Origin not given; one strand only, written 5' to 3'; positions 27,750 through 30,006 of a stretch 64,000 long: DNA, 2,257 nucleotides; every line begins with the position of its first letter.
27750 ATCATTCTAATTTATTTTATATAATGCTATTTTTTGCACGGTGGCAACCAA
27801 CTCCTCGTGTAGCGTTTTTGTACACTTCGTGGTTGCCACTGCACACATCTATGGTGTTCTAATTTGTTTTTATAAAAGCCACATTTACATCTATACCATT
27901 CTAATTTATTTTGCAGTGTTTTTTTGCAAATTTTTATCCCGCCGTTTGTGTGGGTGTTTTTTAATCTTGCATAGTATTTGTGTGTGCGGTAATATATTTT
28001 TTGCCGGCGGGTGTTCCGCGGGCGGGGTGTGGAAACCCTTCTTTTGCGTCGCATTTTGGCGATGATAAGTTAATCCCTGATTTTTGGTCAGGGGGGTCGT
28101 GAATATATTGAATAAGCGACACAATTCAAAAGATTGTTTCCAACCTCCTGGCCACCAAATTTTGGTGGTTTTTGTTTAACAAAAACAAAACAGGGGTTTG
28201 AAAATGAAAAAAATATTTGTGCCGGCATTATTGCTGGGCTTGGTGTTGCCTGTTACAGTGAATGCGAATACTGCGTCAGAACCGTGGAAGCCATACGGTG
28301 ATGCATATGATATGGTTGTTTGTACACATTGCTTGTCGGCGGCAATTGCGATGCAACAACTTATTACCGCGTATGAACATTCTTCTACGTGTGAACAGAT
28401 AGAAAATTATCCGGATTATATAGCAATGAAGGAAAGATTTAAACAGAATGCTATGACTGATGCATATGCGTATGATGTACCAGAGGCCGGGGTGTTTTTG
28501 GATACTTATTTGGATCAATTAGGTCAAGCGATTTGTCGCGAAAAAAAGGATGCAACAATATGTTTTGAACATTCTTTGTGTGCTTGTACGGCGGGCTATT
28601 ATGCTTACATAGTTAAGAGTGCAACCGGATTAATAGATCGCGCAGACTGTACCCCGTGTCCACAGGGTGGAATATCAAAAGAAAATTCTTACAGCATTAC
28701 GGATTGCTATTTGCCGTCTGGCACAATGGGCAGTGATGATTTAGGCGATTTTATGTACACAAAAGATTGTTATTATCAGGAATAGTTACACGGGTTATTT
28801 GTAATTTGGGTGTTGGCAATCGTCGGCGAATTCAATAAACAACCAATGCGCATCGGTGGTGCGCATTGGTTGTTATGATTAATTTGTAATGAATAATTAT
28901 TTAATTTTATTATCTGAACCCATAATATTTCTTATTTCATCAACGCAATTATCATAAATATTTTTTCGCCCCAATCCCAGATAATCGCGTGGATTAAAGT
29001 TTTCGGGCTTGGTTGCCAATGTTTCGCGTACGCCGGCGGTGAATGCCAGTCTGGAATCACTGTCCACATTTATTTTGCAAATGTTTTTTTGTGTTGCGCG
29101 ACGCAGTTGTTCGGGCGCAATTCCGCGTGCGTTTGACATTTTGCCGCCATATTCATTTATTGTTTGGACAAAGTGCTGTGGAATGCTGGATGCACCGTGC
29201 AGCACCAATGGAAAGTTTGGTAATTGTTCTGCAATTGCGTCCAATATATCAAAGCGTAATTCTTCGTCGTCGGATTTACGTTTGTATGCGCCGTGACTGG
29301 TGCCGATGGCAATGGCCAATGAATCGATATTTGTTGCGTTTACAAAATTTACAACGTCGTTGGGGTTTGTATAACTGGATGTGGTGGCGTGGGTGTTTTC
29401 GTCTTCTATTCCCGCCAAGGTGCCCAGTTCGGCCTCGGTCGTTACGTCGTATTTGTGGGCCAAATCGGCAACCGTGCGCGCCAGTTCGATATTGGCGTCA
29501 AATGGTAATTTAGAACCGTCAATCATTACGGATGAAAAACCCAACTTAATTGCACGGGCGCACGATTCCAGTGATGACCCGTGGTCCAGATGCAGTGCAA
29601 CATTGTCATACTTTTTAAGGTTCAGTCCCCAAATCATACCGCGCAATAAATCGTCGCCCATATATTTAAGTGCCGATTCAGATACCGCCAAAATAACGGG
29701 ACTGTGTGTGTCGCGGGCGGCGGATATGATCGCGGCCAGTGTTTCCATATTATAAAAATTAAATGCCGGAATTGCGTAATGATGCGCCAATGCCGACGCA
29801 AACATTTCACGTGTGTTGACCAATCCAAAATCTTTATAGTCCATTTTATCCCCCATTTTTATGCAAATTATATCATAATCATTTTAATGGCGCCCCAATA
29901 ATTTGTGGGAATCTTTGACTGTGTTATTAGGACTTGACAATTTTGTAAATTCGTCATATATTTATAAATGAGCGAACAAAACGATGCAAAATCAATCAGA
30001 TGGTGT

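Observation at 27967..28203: Conserved ~200-nt structured 5' leader (copy 1 of 3) with a riboswitch/attenuator-like architecture I cannot assign to any known class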

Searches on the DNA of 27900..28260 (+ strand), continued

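Call 63: search_with_rna_model(model_id=R1, sources=[L013, L050, L029, L005, L023], max_evalue=0.001, show_alignments=10)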
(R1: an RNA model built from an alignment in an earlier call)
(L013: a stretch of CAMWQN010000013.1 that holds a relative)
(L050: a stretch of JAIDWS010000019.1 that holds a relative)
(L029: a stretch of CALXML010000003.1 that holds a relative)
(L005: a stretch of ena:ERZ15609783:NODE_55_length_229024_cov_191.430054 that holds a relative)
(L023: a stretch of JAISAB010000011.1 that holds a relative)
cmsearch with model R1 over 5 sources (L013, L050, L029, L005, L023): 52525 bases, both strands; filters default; matches with E-value up to 0.001: 13.
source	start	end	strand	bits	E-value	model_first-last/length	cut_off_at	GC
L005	8543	8741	+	185.2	1.4e-63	1-199/199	no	0.44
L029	150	339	+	152.6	3.8e-52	1-199/199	no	0.39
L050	3885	4073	-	146.1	7.4e-50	1-199/199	no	0.5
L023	4374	4559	+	139.7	1.2e-47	1-199/199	no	0.47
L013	737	934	+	132.8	3.2e-45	1-199/199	no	0.43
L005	17094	17316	-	132.7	3.5e-45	1-199/199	no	0.43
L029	7645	7842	+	120.9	4.7e-41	1-199/199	no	0.41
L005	15843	16010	+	96.4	1.9e-32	1-199/199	no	0.47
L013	5939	6206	+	38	5.8e-12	1-199/199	no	0.44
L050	5957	6205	-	33.6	2e-10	1-199/199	no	0.47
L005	15553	15721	+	29.2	7e-09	1-199/199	no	0.4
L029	5216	5462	-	29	8.5e-09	1-199/199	no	0.44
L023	1635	1750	+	28.7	1e-08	1-199/199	no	0.48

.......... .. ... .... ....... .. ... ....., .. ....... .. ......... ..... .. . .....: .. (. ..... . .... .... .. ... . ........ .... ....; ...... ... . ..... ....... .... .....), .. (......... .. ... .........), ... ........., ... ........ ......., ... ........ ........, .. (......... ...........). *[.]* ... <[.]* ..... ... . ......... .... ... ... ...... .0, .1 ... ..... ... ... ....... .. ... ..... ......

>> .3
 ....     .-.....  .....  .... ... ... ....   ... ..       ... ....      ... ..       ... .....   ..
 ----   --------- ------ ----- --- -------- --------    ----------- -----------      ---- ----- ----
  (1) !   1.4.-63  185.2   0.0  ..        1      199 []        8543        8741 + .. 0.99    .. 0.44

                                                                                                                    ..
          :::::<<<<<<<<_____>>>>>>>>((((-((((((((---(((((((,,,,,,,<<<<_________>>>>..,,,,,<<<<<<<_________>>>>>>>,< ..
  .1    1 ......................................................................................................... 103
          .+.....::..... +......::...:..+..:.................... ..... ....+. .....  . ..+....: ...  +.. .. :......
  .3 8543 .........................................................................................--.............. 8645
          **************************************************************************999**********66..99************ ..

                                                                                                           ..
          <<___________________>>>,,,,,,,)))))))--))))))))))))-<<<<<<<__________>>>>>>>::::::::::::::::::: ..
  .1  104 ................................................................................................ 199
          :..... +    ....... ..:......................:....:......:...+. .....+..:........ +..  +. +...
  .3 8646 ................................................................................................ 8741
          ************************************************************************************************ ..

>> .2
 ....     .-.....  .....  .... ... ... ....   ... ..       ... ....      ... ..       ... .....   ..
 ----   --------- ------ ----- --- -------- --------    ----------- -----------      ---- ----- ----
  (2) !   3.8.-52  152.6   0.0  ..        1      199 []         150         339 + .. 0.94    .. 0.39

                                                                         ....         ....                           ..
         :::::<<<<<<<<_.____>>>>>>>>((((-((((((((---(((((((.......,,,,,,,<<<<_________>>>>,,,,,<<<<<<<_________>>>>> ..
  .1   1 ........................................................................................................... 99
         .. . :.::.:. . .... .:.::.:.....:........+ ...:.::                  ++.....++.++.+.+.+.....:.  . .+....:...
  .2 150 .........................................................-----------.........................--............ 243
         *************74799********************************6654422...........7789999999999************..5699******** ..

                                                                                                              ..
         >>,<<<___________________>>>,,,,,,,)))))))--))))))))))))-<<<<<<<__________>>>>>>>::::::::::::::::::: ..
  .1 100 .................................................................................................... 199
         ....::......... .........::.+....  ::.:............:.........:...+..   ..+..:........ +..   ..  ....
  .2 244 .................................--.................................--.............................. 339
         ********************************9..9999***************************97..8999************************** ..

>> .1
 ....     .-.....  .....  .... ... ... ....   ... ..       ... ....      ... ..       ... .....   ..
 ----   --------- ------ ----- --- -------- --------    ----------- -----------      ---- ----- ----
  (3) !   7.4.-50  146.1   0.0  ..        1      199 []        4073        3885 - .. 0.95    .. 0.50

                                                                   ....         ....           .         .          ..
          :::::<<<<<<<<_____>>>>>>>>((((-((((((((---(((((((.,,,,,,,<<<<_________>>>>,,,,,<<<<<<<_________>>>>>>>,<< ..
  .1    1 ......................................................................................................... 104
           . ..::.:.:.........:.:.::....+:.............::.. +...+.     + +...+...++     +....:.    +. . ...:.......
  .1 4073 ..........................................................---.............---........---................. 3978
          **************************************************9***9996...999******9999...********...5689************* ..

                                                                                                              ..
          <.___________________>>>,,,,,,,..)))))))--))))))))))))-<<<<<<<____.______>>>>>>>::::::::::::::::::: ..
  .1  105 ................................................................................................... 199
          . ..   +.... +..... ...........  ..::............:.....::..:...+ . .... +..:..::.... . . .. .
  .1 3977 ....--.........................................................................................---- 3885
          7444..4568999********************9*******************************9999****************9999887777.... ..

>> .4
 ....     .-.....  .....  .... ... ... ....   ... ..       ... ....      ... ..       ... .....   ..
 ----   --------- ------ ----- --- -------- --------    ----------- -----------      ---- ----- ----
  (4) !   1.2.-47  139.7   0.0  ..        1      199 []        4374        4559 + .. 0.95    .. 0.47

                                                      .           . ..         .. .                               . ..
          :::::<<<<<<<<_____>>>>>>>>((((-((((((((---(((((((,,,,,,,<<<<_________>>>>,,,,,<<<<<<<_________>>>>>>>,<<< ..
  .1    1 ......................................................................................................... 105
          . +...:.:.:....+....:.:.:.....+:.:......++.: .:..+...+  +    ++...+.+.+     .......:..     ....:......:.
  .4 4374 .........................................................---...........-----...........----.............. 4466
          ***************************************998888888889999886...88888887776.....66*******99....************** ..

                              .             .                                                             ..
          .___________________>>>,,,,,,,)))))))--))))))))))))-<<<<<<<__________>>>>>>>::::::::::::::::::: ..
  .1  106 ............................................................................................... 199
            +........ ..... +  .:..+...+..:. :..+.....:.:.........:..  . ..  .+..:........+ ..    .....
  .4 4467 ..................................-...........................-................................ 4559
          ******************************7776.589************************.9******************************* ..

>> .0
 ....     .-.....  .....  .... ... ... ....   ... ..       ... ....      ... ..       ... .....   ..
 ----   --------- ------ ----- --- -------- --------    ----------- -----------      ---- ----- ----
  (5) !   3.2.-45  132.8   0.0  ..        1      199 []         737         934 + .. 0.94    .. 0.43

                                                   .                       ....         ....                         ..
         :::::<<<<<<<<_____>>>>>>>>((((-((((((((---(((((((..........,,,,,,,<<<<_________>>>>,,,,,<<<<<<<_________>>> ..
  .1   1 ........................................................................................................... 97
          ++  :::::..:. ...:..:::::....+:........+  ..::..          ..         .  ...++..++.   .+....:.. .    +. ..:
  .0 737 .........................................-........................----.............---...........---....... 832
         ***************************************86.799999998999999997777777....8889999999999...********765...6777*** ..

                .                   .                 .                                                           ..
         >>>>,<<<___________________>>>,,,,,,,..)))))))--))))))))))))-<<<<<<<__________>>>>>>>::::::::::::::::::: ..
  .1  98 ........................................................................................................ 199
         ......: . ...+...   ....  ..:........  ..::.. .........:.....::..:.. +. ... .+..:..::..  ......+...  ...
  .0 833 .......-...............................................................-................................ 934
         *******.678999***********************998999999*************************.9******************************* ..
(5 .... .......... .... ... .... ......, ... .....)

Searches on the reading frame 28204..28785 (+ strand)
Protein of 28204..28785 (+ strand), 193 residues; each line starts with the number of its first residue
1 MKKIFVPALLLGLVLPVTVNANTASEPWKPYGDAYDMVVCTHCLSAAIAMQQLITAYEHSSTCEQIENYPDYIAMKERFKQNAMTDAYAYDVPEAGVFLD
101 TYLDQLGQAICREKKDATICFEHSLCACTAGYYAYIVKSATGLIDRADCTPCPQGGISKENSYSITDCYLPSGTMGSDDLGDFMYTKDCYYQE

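Call 14: search_protein_families(library=pfam, proteins=[window:28204-28785:+], max_evalue=0.01)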
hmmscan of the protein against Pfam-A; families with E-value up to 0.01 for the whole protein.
window:28204-28785:+ (193 aa): 0 families
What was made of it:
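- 28204..28785 (+): Copy 1 regulated gene: 193-aa Cys-rich protein with a signal peptide and the C-terminal CYY module. No Pfam hit (call 14).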

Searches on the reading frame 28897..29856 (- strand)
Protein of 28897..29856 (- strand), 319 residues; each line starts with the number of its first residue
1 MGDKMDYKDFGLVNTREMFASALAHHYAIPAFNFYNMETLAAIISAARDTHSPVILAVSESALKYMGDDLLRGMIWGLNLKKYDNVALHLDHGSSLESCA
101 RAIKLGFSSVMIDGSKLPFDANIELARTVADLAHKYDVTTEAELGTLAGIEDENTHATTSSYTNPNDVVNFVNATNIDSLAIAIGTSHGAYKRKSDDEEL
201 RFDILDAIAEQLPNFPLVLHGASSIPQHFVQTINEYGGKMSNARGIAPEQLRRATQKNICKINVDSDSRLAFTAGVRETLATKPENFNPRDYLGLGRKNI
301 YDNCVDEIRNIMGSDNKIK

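Call 14: search_protein_families(library=pfam, proteins=[window:28897-29856:-], max_evalue=0.01)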
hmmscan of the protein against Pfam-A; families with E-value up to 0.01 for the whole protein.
window:28897-29856:- (319 aa): 1 family
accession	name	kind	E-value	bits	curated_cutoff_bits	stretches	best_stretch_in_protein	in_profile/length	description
PF01116.26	F_bP_aldolase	-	1.4e-89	300.8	25.5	1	13-317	1-277/277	Fructose-bisphosphate aldolase class-II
